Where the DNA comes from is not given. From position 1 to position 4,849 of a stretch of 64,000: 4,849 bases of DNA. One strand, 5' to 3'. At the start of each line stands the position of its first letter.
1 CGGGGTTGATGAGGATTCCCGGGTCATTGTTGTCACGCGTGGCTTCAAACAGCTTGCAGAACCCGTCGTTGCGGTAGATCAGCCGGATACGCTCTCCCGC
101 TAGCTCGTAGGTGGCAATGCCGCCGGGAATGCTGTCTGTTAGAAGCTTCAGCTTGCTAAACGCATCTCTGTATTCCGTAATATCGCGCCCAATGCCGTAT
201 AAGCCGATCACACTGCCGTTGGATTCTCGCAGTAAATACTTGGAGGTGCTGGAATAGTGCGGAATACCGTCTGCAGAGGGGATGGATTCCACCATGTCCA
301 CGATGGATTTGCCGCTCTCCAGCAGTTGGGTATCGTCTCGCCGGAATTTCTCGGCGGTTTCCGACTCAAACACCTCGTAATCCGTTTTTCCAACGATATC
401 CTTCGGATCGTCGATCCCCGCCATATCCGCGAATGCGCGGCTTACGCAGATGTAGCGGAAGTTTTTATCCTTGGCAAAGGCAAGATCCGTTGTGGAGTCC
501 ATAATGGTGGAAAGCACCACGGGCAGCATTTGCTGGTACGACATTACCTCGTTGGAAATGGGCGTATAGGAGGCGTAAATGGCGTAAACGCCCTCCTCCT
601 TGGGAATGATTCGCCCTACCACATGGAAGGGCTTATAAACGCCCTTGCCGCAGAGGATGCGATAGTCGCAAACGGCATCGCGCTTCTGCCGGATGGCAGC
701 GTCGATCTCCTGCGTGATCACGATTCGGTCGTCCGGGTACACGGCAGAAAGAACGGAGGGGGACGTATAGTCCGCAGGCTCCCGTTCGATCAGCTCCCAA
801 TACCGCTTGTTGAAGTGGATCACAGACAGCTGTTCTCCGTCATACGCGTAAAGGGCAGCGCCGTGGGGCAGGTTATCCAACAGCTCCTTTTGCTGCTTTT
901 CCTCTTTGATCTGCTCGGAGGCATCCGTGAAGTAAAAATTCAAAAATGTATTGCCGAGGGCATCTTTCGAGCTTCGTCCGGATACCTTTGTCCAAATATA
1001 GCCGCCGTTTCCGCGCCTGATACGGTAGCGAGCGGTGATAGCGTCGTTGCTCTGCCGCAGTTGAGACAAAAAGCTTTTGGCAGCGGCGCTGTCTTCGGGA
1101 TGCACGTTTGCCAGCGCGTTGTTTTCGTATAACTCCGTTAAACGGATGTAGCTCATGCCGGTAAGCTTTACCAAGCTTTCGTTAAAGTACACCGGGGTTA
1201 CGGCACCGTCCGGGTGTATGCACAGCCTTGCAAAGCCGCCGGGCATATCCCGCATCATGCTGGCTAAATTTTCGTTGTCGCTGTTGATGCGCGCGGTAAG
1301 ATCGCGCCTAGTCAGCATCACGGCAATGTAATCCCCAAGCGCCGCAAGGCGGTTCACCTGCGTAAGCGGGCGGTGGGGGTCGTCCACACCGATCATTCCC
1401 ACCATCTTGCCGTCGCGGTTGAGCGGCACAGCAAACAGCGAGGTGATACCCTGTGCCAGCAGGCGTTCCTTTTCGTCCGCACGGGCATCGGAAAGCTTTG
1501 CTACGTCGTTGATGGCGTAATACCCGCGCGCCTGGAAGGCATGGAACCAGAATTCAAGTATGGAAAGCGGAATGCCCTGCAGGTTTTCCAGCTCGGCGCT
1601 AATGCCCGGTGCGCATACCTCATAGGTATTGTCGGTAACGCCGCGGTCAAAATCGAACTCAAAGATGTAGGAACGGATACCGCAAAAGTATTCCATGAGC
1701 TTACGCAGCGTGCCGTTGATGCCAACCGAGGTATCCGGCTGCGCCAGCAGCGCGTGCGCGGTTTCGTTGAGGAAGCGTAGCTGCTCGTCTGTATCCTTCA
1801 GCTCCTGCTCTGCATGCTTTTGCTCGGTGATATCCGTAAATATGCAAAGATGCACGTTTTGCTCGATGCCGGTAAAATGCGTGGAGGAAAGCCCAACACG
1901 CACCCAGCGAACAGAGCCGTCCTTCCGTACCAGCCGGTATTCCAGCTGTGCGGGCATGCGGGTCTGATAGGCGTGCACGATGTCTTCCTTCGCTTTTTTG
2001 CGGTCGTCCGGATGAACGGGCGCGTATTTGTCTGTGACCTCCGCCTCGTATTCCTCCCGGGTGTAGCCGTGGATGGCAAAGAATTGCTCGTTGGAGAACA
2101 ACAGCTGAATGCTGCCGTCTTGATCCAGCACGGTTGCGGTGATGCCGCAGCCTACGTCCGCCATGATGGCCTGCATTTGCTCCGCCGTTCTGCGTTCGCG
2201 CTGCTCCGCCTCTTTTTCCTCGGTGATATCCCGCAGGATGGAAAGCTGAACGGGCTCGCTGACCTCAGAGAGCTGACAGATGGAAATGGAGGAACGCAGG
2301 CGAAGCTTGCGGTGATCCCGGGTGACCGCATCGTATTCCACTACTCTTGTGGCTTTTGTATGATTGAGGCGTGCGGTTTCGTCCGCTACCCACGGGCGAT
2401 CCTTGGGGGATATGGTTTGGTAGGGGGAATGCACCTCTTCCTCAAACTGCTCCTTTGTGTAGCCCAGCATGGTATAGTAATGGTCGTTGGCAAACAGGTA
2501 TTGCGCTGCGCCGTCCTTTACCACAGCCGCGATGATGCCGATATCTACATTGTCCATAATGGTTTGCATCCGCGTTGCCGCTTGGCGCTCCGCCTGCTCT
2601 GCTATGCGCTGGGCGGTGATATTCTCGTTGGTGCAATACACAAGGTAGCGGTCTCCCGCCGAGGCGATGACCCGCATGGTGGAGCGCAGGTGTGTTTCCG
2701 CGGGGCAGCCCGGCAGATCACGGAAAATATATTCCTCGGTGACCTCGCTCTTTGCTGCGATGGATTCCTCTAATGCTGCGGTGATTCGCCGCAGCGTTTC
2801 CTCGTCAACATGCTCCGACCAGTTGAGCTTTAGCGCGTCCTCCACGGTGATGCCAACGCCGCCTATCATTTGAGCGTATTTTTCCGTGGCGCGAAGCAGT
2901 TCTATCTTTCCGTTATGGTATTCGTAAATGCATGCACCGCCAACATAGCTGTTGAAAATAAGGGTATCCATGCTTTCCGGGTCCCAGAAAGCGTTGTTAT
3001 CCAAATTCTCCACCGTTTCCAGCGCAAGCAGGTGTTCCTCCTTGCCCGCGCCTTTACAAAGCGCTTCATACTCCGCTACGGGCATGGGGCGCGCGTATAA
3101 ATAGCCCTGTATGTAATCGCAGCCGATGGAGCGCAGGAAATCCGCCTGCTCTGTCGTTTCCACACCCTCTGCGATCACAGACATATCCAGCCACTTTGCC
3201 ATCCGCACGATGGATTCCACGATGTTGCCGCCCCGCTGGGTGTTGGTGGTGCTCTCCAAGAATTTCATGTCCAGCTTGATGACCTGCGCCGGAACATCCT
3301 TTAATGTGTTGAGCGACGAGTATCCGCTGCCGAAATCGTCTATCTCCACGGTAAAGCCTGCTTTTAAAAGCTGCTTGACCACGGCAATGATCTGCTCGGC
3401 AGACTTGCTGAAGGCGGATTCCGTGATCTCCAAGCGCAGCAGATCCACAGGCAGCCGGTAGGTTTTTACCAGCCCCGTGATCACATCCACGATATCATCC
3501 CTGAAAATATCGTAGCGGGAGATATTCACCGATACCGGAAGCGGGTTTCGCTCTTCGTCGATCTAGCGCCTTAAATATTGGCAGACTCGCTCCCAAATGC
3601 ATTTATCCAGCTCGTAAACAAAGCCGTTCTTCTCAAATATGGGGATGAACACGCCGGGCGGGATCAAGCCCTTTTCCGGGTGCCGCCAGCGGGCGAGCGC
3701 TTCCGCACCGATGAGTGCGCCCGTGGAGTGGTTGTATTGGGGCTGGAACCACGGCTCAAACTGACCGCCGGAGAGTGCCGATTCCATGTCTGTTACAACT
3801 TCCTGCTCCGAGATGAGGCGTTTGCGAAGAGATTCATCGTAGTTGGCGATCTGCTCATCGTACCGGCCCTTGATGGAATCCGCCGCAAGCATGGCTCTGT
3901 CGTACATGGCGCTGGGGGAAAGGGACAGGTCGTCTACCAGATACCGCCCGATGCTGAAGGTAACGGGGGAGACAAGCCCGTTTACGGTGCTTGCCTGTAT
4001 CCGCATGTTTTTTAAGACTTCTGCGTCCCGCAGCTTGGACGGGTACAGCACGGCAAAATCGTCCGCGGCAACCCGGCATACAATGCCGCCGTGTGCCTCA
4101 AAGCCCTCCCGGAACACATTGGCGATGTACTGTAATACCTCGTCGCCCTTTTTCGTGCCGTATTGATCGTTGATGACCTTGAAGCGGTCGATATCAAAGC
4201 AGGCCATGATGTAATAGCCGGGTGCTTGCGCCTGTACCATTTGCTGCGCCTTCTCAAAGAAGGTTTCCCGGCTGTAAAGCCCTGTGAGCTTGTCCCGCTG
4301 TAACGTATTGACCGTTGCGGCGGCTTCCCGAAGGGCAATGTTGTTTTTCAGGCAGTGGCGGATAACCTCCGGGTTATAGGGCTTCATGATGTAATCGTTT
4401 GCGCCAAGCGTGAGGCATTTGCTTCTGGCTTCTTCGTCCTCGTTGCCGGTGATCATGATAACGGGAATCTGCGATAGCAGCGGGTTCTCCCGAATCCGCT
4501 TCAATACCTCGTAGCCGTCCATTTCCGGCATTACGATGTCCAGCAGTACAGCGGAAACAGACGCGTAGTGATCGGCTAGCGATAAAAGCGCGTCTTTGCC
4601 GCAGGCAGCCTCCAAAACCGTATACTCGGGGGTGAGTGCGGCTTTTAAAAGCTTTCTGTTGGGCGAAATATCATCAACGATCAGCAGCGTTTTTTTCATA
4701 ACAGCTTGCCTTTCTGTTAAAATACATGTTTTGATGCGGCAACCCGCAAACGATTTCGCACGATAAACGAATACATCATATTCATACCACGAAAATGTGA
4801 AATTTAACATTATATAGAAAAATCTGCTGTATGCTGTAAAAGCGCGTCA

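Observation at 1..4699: In-frame amber codon splits a contiguous EAL domain in a signalling ORF of at least 1,560 codons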

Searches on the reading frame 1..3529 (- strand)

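Call 22: find_homologous_proteins(query=window:1-3529:-)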
Query window:1-3529:- (1176 aa): 5918 proteins with E <= 0.001 among 8000 candidates; the best 120 are listed.
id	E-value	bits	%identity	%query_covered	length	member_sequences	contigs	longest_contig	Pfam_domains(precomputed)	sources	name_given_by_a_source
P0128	0.0e+0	1617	62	99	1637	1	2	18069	PF08447.19,PF13426.14,PF13188.14,PF08448.17,PF00563.26,PF00989.32,PF00990.27,PF00072.31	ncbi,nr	ncbi:MAG: EAL domain-containing protein [Eubacteriales bacterium]|nr:EAL domain-containing protein [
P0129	0.0e+0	1380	48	72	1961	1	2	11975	PF08447.19,PF13426.14,PF13188.14,PF13185.13,PF01590.33,PF08448.17,PF00563.26,PF00989.32,PF00990.27,PF00072.31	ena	-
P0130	0.0e+0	1377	53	99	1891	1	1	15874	PF08447.19,PF13426.14,PF13188.14,PF01590.33,PF08448.17,PF00563.26,PF00989.32,PF00990.27,PF00072.31,PF14598.13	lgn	-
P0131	0.0e+0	1330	47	100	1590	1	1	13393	PF08447.19,PF13426.14,PF13188.14,PF12860.14,PF08448.17,PF00563.26,PF00989.32,PF00990.27,PF00072.31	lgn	-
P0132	0.0e+0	1329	54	50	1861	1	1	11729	PF08447.19,PF13426.14,PF13188.14,PF12860.14,PF08448.17,PF00563.26,PF00989.32,PF00990.27,PF00072.31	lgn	-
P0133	0.0e+0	1268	49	97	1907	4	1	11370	PF08447.19,PF13426.14,PF13188.14,PF08448.17,PF00563.26,PF00989.32,PF00990.27,PF14598.13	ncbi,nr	ncbi:MAG: diguanylate cyclase, partial [Eubacteriaceae bacterium]|nr:diguanylate cyclase [Eubacteria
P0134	0.0e+0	1267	53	62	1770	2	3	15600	PF08447.19,PF13426.14,PF13188.14,PF13185.13,PF08448.17,PF00563.26,PF00989.32,PF00990.27,PF00072.31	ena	-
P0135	0.0e+0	1215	46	62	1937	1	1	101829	PF08447.19,PF13426.14,PF13188.14,PF01590.33,PF08448.17,PF00563.26,PF00989.32,PF00990.27,PF00072.31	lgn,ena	-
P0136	0.0e+0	1213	39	37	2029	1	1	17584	PF08447.19,PF13426.14,PF13185.13,PF01590.33,PF08448.17,PF00563.26,PF00989.32,PF00990.27,PF00072.31,PF21043.4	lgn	-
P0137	0.0e+0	1212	57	50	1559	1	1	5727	PF08447.19,PF13426.14,PF13188.14,PF08448.17,PF00563.26,PF00989.32,PF00990.27,PF00072.31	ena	-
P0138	0.0e+0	1183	53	49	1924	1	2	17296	PF08447.19,PF13426.14,PF13188.14,PF08448.17,PF00563.26,PF00989.32,PF00990.27,PF00072.31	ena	-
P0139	0.0e+0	1182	44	51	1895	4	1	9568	PF08447.19,PF13426.14,PF13188.14,PF13185.13,PF01590.33,PF08448.17,PF00563.26,PF00989.32,PF00990.27,PF00072.31,PF14598.13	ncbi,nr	ncbi:MAG: PAS domain-containing protein, partial [Eubacteriales bacterium]|nr:PAS domain-containing 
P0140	0.0e+0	1179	31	58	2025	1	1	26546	PF08447.19,PF13426.14,PF13188.14,PF13185.13,PF01590.33,PF08448.17,PF00563.26,PF00989.32,PF00990.27,PF00072.31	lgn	-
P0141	0.0e+0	1170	43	62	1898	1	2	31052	PF08447.19,PF13426.14,PF13188.14,PF13185.13,PF01590.33,PF08448.17,PF00563.26,PF00989.32,PF00990.27,PF00072.31,PF14598.13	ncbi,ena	-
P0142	0.0e+0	1163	47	63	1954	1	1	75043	PF08447.19,PF13426.14,PF13188.14,PF01590.33,PF08448.17,PF00563.26,PF00989.32,PF00990.27,PF00072.31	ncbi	-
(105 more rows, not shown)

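Call 24: find_encoding_contigs(protein=P0128, flank=10000, max_places=4)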
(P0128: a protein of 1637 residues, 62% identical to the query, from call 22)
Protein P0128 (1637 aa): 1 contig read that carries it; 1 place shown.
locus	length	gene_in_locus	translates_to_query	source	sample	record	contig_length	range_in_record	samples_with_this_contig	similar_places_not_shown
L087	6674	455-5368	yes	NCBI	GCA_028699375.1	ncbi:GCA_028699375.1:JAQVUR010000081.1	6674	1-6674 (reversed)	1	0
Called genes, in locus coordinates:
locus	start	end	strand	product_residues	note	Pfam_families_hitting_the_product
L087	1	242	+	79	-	?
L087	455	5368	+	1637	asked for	PF00072:Response_reg, PF00990:GGDEF, PF00563:EAL, PF08447:PAS_3, PF13426:PAS_9 (weak), PF08447:PAS_3, PF08448:PAS_4, PF08447:PAS_3, +4 more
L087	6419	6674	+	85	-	PF02146:SIR2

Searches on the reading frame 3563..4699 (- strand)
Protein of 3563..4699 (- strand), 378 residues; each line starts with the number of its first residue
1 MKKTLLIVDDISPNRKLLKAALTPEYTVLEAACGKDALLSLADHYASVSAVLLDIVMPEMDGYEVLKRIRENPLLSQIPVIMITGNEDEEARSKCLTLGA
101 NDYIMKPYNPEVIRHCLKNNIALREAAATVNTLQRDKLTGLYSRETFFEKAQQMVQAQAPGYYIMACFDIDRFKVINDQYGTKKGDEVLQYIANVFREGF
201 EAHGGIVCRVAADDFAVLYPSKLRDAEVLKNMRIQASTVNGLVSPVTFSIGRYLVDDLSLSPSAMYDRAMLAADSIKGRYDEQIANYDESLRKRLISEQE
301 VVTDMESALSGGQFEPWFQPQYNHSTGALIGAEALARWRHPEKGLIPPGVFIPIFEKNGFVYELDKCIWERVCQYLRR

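Call 11: find_encoding_contigs(protein=window:3563-4699:-, flank=10000, max_places=10)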
Protein window:3563-4699:- (378 aa): 5 contigs read that carry it; 5 places shown.
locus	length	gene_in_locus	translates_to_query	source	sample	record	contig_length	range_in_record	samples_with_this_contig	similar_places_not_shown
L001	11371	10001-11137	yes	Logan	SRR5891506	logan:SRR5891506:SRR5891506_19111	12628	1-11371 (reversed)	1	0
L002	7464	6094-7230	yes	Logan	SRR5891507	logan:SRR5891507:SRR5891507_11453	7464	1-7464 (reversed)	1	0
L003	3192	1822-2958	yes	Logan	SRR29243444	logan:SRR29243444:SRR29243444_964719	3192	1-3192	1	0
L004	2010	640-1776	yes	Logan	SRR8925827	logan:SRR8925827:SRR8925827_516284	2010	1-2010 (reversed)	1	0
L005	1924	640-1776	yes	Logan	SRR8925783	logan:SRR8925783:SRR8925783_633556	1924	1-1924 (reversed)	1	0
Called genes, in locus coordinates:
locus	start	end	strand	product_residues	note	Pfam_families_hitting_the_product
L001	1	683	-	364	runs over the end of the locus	PF13493:DUF4118, PF00512:HisKA, PF02518:HATPase_c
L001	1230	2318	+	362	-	PF00990:GGDEF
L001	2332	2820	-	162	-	PF01161:PBP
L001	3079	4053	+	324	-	-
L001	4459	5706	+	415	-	PF00375:SDF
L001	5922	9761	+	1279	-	PF16927:HisKA_7TM (faint), PF08448:PAS_4 (faint), PF08447:PAS_3 (weak), PF00512:HisKA, PF02518:HATPase_c, PF00072:Response_reg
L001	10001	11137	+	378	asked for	PF00072:Response_reg, PF00990:GGDEF, PF00563:EAL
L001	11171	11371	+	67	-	?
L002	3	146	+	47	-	?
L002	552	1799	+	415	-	PF00375:SDF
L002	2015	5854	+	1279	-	PF16927:HisKA_7TM (faint), PF08448:PAS_4 (faint), PF08447:PAS_3 (weak), PF00512:HisKA, PF02518:HATPase_c, PF00072:Response_reg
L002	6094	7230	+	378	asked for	PF00072:Response_reg, PF00990:GGDEF, PF00563:EAL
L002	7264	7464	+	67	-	?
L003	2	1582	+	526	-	?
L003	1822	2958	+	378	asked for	PF00072:Response_reg, PF00990:GGDEF, PF00563:EAL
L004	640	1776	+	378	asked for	PF00072:Response_reg, PF00990:GGDEF, PF00563:EAL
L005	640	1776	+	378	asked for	PF00072:Response_reg, PF00990:GGDEF, PF00563:EAL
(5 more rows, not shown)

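Call 21: list_cluster_members(proteins=[window:3563-4699:-, window:42491-43159:-, window:39395-41887:-, window:18036-19253:+, window:43160-44410:-, window:8994-10241:-])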
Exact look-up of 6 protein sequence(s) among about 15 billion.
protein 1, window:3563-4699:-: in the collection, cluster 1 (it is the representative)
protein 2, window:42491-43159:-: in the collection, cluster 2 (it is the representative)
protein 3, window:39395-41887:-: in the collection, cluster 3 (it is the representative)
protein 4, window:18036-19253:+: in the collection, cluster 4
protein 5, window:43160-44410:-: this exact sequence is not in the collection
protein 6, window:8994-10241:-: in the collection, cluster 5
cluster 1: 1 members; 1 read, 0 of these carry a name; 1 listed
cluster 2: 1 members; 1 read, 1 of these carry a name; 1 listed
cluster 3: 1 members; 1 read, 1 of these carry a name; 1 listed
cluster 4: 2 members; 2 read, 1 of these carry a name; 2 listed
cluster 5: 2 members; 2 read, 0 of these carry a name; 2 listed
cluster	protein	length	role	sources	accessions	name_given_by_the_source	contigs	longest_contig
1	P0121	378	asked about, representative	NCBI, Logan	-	-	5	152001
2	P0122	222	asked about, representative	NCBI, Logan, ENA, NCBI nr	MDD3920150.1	MAG: (d)CMP kinase [Eubacteriales bacterium] | (d)CMP kinase [Eubacteriales bacterium]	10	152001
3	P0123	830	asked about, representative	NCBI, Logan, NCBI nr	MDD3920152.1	MAG: bifunctional 4-hydroxy-3-methylbut-2-enyl diphosphate reductase/30S ribosomal ... | bifunctional 4-hydroxy-3-methylbut-2-enyl diphosphate reductase/30S ribosomal protein S1 ...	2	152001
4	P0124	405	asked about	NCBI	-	-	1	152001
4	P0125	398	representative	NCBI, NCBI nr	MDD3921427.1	MAG: sodium ion-translocating decarboxylase subunit beta [Eubacteriales bacterium] | sodium ion-translocating decarboxylase subunit beta [Eubacteriales bacterium]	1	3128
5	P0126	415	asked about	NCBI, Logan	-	-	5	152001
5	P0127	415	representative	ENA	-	-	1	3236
